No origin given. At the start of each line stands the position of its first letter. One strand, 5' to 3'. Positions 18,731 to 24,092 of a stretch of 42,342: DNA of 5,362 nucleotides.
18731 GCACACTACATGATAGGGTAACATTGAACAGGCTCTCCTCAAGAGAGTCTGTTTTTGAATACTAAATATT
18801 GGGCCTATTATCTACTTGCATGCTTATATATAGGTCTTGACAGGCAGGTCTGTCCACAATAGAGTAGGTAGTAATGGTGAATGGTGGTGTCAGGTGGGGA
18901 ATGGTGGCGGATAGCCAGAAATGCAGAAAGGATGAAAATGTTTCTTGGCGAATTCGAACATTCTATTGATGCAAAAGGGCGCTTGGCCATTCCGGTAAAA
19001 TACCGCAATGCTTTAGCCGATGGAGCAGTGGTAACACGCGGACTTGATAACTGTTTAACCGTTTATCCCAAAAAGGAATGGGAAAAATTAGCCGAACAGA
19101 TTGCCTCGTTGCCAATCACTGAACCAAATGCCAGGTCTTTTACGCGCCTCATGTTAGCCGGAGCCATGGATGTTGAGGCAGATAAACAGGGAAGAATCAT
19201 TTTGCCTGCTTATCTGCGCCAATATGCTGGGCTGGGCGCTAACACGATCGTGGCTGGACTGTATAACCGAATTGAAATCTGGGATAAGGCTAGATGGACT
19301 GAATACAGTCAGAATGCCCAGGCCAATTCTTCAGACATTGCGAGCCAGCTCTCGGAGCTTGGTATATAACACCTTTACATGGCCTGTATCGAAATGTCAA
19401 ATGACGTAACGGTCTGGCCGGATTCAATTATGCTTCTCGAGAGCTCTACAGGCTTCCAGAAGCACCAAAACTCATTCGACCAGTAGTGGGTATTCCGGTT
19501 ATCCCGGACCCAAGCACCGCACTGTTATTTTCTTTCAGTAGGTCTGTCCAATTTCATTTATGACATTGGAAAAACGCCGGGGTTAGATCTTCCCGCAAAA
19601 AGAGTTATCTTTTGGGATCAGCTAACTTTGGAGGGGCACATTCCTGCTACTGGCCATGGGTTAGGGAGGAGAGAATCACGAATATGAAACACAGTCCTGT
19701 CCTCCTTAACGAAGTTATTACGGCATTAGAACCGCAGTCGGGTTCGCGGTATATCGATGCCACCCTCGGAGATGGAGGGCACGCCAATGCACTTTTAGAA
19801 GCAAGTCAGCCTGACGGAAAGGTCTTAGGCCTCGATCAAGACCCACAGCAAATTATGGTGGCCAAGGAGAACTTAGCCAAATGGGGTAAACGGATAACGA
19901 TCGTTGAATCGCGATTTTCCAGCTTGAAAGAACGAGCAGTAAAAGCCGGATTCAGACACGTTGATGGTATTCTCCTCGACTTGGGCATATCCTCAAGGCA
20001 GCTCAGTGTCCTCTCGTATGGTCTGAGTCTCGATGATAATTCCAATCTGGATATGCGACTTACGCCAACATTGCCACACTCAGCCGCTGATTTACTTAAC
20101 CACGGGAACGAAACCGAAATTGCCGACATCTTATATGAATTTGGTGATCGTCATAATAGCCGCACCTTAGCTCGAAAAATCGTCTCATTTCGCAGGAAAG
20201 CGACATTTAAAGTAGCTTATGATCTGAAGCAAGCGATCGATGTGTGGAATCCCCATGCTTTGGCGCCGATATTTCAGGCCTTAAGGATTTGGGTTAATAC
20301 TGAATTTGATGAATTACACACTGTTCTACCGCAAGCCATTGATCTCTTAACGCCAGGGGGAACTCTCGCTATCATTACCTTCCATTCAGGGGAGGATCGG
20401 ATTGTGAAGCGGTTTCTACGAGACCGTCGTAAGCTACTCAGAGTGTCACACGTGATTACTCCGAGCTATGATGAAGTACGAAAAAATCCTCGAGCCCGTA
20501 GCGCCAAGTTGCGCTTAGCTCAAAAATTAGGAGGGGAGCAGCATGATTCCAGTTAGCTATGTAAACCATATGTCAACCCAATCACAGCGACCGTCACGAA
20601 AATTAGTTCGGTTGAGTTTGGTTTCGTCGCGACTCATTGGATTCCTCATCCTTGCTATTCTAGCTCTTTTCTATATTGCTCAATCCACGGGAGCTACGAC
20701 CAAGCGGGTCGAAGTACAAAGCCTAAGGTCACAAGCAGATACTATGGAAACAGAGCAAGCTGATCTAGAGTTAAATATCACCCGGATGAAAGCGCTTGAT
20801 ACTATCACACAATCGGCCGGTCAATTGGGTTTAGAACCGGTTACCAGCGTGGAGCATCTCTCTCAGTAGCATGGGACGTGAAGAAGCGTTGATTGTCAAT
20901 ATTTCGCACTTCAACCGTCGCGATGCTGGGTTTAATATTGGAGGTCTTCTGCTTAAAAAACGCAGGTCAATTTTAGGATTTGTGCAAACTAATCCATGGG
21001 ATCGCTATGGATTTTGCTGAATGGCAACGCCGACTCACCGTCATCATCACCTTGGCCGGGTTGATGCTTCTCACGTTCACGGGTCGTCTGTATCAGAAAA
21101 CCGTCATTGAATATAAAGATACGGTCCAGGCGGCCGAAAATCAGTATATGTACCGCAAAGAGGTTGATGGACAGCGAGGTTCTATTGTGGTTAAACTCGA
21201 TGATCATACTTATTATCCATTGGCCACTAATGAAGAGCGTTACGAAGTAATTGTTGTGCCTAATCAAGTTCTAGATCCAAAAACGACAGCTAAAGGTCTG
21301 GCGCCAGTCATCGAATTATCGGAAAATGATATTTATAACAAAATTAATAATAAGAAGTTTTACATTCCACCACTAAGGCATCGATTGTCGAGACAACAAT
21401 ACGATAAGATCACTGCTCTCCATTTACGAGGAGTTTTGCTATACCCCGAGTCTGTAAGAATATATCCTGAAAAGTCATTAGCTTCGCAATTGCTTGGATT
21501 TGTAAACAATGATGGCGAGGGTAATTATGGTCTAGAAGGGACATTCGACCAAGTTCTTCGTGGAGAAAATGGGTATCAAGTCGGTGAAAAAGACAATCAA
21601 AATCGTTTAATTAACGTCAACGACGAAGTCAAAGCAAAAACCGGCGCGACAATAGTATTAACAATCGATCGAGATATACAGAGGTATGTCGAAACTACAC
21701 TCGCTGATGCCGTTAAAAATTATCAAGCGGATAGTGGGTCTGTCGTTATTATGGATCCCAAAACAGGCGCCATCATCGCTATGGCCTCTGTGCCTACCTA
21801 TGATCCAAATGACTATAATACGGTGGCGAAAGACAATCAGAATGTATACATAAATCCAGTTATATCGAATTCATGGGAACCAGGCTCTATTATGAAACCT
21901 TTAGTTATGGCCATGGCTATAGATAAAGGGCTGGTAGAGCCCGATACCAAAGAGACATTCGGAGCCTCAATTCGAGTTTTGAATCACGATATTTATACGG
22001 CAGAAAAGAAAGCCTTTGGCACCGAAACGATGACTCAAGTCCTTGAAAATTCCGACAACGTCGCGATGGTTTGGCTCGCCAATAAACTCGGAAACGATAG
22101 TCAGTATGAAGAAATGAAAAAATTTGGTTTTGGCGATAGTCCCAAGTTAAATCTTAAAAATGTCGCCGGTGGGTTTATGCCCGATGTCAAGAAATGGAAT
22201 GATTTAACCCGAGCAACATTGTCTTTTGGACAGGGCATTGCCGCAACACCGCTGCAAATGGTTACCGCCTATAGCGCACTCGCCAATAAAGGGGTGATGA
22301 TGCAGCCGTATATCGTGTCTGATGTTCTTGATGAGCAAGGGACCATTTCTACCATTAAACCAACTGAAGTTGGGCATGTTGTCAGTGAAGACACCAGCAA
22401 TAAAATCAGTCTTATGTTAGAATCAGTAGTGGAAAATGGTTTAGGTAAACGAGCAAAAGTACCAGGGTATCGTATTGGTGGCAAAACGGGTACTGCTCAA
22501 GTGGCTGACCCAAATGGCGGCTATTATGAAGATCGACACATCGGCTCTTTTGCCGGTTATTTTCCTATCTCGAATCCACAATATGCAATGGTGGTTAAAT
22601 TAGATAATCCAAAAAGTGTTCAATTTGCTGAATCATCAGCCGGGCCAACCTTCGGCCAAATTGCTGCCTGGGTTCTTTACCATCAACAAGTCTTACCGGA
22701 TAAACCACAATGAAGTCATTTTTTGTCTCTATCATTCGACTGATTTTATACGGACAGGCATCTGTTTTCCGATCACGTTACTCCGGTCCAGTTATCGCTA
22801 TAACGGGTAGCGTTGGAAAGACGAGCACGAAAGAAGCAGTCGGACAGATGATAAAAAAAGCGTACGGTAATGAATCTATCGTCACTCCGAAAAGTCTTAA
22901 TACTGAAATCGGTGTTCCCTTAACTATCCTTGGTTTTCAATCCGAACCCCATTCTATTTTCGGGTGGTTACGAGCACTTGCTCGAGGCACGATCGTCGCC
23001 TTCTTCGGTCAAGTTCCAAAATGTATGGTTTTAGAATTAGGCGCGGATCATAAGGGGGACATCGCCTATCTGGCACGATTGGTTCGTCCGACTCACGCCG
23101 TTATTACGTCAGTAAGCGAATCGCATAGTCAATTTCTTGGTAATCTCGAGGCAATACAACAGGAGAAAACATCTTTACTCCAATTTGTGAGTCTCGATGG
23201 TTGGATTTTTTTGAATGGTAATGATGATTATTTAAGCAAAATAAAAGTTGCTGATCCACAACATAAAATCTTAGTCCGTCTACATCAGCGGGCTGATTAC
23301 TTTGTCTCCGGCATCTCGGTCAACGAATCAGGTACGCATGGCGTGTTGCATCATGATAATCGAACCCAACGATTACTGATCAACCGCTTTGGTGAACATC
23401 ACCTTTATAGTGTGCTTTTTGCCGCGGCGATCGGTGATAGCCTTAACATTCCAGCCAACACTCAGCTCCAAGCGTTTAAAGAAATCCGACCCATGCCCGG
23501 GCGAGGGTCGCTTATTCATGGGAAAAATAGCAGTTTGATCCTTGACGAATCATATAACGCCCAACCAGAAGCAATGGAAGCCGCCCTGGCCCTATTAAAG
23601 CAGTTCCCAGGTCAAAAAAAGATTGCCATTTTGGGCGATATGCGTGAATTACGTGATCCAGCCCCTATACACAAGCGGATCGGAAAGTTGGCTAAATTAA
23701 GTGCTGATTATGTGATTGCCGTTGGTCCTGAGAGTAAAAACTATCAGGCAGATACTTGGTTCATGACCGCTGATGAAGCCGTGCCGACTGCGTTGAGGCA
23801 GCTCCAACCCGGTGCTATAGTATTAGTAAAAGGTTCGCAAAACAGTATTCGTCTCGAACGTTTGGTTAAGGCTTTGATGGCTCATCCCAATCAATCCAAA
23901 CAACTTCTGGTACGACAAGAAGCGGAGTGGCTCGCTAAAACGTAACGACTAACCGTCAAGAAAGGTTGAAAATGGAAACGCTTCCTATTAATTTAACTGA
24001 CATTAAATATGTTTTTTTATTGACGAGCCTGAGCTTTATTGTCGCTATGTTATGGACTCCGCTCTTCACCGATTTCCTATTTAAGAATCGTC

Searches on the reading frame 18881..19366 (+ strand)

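Call 7: search_protein_families(library=ncbifam, proteins=[window:18881-19366:+], max_evalue=0.00001)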
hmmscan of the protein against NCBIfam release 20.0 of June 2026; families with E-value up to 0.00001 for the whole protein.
window:18881-19366:+ (162 aa): 6 families
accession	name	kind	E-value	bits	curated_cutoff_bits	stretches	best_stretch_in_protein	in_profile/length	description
TIGR00242.1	TIGR00242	equivalog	4.4e-44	149.9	98.35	1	20-160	1-142/144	division/cell wall cluster transcriptional repressor MraZ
NF001482.0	PRK00326.3-4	equivalog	6.9e-32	110.4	168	1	20-161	1-159/160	division/cell wall cluster transcriptional repressor MraZ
NF001476.0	PRK00326.2-2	equivalog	1.5e-26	93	162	1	18-146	2-142/163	division/cell wall cluster transcriptional repressor MraZ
NF001477.0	PRK00326.2-4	equivalog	1.3e-21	77.1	162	1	18-154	1-142/155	division/cell wall cluster transcriptional repressor MraZ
NF001475.0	PRK00326.2-1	equivalog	5e-13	49.2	257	1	18-148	1-136/149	division/cell wall cluster transcriptional repressor MraZ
NF001483.0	PRK00326.3-5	equivalog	5.3e-13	49.5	239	1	21-150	3-138/155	division/cell wall cluster transcriptional repressor MraZ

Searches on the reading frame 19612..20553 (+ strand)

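Call 7: search_protein_families(library=ncbifam, proteins=[window:19612-20553:+], max_evalue=0.00001)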
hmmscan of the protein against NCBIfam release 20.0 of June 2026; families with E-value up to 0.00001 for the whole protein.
window:19612-20553:+ (314 aa): 3 families
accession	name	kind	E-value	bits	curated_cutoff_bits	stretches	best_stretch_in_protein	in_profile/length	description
TIGR00006.1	TIGR00006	equivalog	9.6e-76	255.2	154.3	1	23-305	3-309/310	16S rRNA (cytosine(1402)-N(4))-methyltransferase RsmH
TIGR00563.1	rsmB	equivalog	2e-06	27.2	269.05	1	35-127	237-327/437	16S rRNA (cytosine(967)-C(5))-methyltransferase RsmB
NF041567.1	mtaseRsmF_Thermus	equivalog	5e-06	25.4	690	0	37-110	86-159/443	16S rRNA (cytosine(1407)-C(5))-methyltransferase RsmF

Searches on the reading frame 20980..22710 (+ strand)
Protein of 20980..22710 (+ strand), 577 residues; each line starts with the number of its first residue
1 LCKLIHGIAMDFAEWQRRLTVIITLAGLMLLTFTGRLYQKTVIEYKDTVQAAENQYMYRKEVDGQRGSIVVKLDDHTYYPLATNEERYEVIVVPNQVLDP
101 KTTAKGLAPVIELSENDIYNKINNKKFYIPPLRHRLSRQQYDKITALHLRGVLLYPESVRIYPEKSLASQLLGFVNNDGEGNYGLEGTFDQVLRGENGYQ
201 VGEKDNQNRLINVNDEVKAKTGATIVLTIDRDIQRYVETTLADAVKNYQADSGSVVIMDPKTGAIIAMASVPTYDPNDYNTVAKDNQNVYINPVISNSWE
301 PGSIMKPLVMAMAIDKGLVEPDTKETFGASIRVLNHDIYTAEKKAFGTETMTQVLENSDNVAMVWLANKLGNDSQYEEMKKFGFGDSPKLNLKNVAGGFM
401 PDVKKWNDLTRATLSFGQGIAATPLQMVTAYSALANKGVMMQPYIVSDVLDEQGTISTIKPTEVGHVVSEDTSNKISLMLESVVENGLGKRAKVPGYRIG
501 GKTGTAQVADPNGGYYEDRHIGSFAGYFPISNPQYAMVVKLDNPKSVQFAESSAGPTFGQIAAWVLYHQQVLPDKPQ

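Call 7: search_protein_families(library=ncbifam, proteins=[window:20980-22710:+], max_evalue=0.00001)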
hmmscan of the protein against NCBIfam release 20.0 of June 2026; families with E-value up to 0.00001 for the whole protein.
window:20980-22710:+ (577 aa): 23 families
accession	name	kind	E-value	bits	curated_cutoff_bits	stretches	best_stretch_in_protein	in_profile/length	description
TIGR02214.1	spoVD_pbp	equivalog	3.8e-122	408.8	688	1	19-575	2-564/636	stage V sporulation protein D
TIGR03423.1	pbp2_mrdA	equivalog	1.3e-95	321.1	455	1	17-562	1-587/593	penicillin-binding protein 2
NF011685.0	PRK15105.1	subfamily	4.3e-75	253.4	737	1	19-574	24-566/588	peptidoglycan glycosyltransferase FtsI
NF053573.1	PBP2_PenA_Neis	exception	7.8e-70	236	1105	1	21-576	30-571/572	peptidoglycan D,D-transpeptidase PBP2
NF038271.1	strep_PBP2X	exception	7.3e-58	196.4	1050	1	144-549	167-598/750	penicillin-binding protein PBP2X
NF051842.1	PBP4_5_Efaec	equivalog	2e-42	145.4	700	1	62-549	161-653/668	penicillin-binding protein PBP4(5)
TIGR02074.1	PBP_1a_fam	subfamily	1.1e-38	133.3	508.75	1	219-522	220-501/535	PBP1A family penicillin-binding protein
NF008061.0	PRK10795.1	equivalog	3.8e-38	131.5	962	1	21-568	22-611/634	peptidoglycan DD-transpeptidase MrdA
NF038276.1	strep_PBP2A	exception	5.9e-23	81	1100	1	182-508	288-581/716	penicillin-binding protein PBP2A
NF000237.1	MECA_PBP2A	equivalog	2.8e-22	78.8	750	1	72-541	153-633/668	PBP2a family beta-lactam-resistant peptidoglycan transpeptidase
NF051885.1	tranpepglycosPbpC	equivalog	6.7e-20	71.2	900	1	223-507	292-545/632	multimodular transpeptidase-transglycosylase PbpC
NF000408.1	MECA2_pure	exception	4.1e-19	68.2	1525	1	171-542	269-634/668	PBP2a family beta-lactam-resistant peptidoglycan transpeptidase MecA2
NF000406.1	MECB_PBP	exception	5.2e-19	68.1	1450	1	181-542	278-640/674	PBP2a family beta-lactam-resistant peptidoglycan transpeptidase MecB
NF000407.1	MECC_PBP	exception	1.3e-18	66.6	1500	1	158-543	236-632/665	PBP2a family beta-lactam-resistant peptidoglycan transpeptidase MecC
NF000409.1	MECA_pure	exception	2.6e-18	65.9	1490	1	169-542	267-634/668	PBP2a family beta-lactam-resistant peptidoglycan transpeptidase MecA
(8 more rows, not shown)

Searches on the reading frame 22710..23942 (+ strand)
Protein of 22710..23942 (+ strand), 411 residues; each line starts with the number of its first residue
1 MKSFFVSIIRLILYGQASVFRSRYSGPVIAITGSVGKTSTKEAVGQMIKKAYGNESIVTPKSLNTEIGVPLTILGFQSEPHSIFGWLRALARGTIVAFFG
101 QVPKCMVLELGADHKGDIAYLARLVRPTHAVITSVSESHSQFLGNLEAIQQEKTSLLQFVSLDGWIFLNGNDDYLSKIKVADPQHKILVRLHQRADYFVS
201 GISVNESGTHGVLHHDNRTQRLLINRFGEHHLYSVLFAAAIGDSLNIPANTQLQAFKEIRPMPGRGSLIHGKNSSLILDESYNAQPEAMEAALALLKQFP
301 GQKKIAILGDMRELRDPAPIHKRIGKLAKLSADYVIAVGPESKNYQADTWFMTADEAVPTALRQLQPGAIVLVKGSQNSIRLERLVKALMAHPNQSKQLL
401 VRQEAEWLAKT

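Call 7: search_protein_families(library=ncbifam, proteins=[window:22710-23942:+], max_evalue=0.00001)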
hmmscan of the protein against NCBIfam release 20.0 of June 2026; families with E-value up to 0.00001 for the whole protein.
window:22710-23942:+ (411 aa): 17 families
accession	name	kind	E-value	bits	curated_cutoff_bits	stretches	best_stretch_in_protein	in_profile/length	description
TIGR01143.1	murF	subfamily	7.5e-71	239.3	288.6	2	103-389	126-418/418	UDP-N-acetylmuramoyl-tripeptide--D-alanyl-D-alanine ligase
NF008896.0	PRK11929.1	equivalog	6.5e-69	232.8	1023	2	106-394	659-961/965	bifunctional UDP-N-acetylmuramoyl-L-alanyl-D-glutamate--2,6-diaminopimelate ligase MurE/UDP-N-acetylmuramoyl-tripeptide--D-alanyl-D-alanine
NF008041.0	PRK10773.1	equivalog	4.3e-43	147.7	551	2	106-390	155-448/453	UDP-N-acetylmuramoyl-tripeptide--D-alanyl-D-alanine ligase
NF010693.0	PRK14093.1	equivalog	3.6e-36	124.9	544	2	104-392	161-467/479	UDP-N-acetylmuramoylalanyl-D-glutamyl-2,6-diaminopimelate--D-alanyl-D-alanine ligase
NF008897.0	PRK11930.1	equivalog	7.7e-35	120.1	804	2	106-392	162-456/822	bifunctional UDP-N-acetylmuramoyl-tripeptide:D-alanyl-D-alanine ligase/alanine racemase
NF001126.0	PRK00139.1-4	equivalog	8.6e-19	67.4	373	1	129-309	196-375/486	UDP-N-acetylmuramoyl-L-alanyl-D-glutamate--2,6-diaminopimelate ligase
NF001124.0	PRK00139.1-2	equivalog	7.9e-16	57.9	476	1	128-336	200-409/500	UDP-N-acetylmuramoyl-L-alanyl-D-glutamate--2,6-diaminopimelate ligase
TIGR01085.1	murE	subfamily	2.5e-15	56.3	257.3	1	129-310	180-366/472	UDP-N-acetylmuramyl-tripeptide synthetase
TIGR01082.1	murC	equivalog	1.9e-14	53.6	335.1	1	125-304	166-345/449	UDP-N-acetylmuramate--L-alanine ligase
TIGR01087.1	murD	equivalog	7.9e-12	45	211.95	1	124-372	169-414/441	UDP-N-acetylmuramoyl-L-alanine--D-glutamate ligase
NF033197.0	F430_CfbE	equivalog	8.7e-09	34.8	250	0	198-310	252-351/430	coenzyme F430 synthase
TIGR02068.2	cya_phycin_syn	equivalog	3.5e-08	31.9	850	0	130-334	568-787/862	cyanophycin synthetase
TIGR01081.1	mpl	equivalog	3.7e-08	32.8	388.7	1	126-342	176-389/448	UDP-N-acetylmuramate:L-alanyl-gamma-D-glutamyl-meso-diaminopimelate ligase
NF053645.1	pMurC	equivalog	1.8e-07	30.3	560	0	195-299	286-388/492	pseudomurein biosynthesis peptide ligase pMurC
NF001123.0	PRK00139.1-1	equivalog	4e-07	29.1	586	0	128-310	198-384/493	UDP-N-acetylmuramoyl-L-alanyl-D-glutamate--2,6-diaminopimelate ligase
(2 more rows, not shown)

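Call 12: search_protein_families(library=pfam, proteins=[window:22710-23942:+], max_evalue=0.0001)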
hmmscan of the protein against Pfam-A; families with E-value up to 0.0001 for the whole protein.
window:22710-23942:+ (411 aa): 2 families
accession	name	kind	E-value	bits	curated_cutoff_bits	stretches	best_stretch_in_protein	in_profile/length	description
PF08245.18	Mur_ligase_M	-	2.6e-25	90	24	1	31-241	1-199/200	Mur ligase middle domain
PF02875.26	Mur_ligase_C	-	1.2e-16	62.1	28.4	1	264-376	1-126/127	Mur ligase, glutamate ligase domain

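Call 31: search_solved_structures(query=window:22710-23942:+, max_evalue=0.001, show_alignments=1)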
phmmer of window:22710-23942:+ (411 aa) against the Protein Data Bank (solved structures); distinct sequences matched with E-value up to 0.001: 20.
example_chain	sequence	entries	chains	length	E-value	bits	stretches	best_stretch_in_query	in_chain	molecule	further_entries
4cvk_A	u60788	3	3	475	2.6e-36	128.9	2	104-396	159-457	UDP-N-acetylmuramoyl-tripeptide--D-alanyl-D-alanine ligase | UDP-N-ACETYLMURAMOYL-TRIPEPTIDE--D-ALANYL-D- ALANINE LIGASE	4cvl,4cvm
1gg4_A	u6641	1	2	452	4.3e-34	121.5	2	106-390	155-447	UDP-N-ACETYLMURAMOYLALANYL-D-GLUTAMYL-2,6-DIAMINOPIMELATE-D-ALANYL-D-ALANYL LIGASE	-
4qdi_A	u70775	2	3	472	2.7e-30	109.1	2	106-341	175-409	UDP-N-acetylmuramoyl-tripeptide--D-alanyl-D-alanine ligase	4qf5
4ziy_A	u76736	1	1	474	4e-30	108.5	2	106-341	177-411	UDP-N-acetylmuramoyl-tripeptide--D-alanyl-D-alanine ligase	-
3zl8_A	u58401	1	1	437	5.9e-28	101.3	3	257-388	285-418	UDP-N-ACETYLMURAMOYL-TRIPEPTIDE--D-ALANYL-D-ALANINE LIGASE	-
8f5d_A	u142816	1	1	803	8e-24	87.7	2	105-264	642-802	Multifunctional fusion protein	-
2am1_A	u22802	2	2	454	8.6e-20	74.5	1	105-331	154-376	UDP-N-acetylmuramoylalanine-D-glutamyl-lysine-D-alanyl-D-alanine ligase, MurF protein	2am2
3zm5_A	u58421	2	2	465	1.3e-19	73.9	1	105-331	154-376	UDP-N-ACETYLMURAMOYL-TRIPEPTIDE--D-ALANYL-D-ALANINE LIGASE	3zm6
8w9z_N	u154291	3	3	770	0.00018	24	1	225-324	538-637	UDP-N-acetylmuramoyl-L-alanyl-D-glutamate--2, 6-diaminopimelate ligase-like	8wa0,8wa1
7sir_A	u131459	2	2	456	0.0002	23.9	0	102-338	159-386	UDP-N-acetylmuramoylalanine--D-glutamate ligase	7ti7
4bub_A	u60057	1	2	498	0.0003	23.3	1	126-320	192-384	UDP-N-ACETYLMURAMOYL-L-ALANYL-D-GLUTAMATE--LD-LYSINE LIGASE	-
5a5f_A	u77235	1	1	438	0.00032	23.2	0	13-54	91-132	UDP-N-ACETYLMURAMOYLALANINE--D-GLUTAMATE LIGASE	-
1e0d_A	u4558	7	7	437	0.00032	23.2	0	13-54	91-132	UDP-N-ACETYLMURAMOYLALANINE--D-GLUTAMATE LIGASE | UDP-N-ACETYLMURAMOYL-L-ALANINE:D-GLUTAMATE LIGASE | UDP-N-ACETYLMURAMOYL-L-ALANINE/:D-GLUTAMATE LIGASE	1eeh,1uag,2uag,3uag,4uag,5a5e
2wjp_A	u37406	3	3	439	0.00032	23.2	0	13-54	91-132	UDP-N-ACETYLMURAMOYLALANINE--D-GLUTAMATE LIGASE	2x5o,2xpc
2jff_A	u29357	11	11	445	0.00033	23.2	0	13-54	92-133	UDP-N-ACETYLMURAMOYLALANINE--D-GLUTAMATE LIGASE | UDP-N-ACETYLMURAMOYL-ALANINE-D-GLUTAMATE LIGASE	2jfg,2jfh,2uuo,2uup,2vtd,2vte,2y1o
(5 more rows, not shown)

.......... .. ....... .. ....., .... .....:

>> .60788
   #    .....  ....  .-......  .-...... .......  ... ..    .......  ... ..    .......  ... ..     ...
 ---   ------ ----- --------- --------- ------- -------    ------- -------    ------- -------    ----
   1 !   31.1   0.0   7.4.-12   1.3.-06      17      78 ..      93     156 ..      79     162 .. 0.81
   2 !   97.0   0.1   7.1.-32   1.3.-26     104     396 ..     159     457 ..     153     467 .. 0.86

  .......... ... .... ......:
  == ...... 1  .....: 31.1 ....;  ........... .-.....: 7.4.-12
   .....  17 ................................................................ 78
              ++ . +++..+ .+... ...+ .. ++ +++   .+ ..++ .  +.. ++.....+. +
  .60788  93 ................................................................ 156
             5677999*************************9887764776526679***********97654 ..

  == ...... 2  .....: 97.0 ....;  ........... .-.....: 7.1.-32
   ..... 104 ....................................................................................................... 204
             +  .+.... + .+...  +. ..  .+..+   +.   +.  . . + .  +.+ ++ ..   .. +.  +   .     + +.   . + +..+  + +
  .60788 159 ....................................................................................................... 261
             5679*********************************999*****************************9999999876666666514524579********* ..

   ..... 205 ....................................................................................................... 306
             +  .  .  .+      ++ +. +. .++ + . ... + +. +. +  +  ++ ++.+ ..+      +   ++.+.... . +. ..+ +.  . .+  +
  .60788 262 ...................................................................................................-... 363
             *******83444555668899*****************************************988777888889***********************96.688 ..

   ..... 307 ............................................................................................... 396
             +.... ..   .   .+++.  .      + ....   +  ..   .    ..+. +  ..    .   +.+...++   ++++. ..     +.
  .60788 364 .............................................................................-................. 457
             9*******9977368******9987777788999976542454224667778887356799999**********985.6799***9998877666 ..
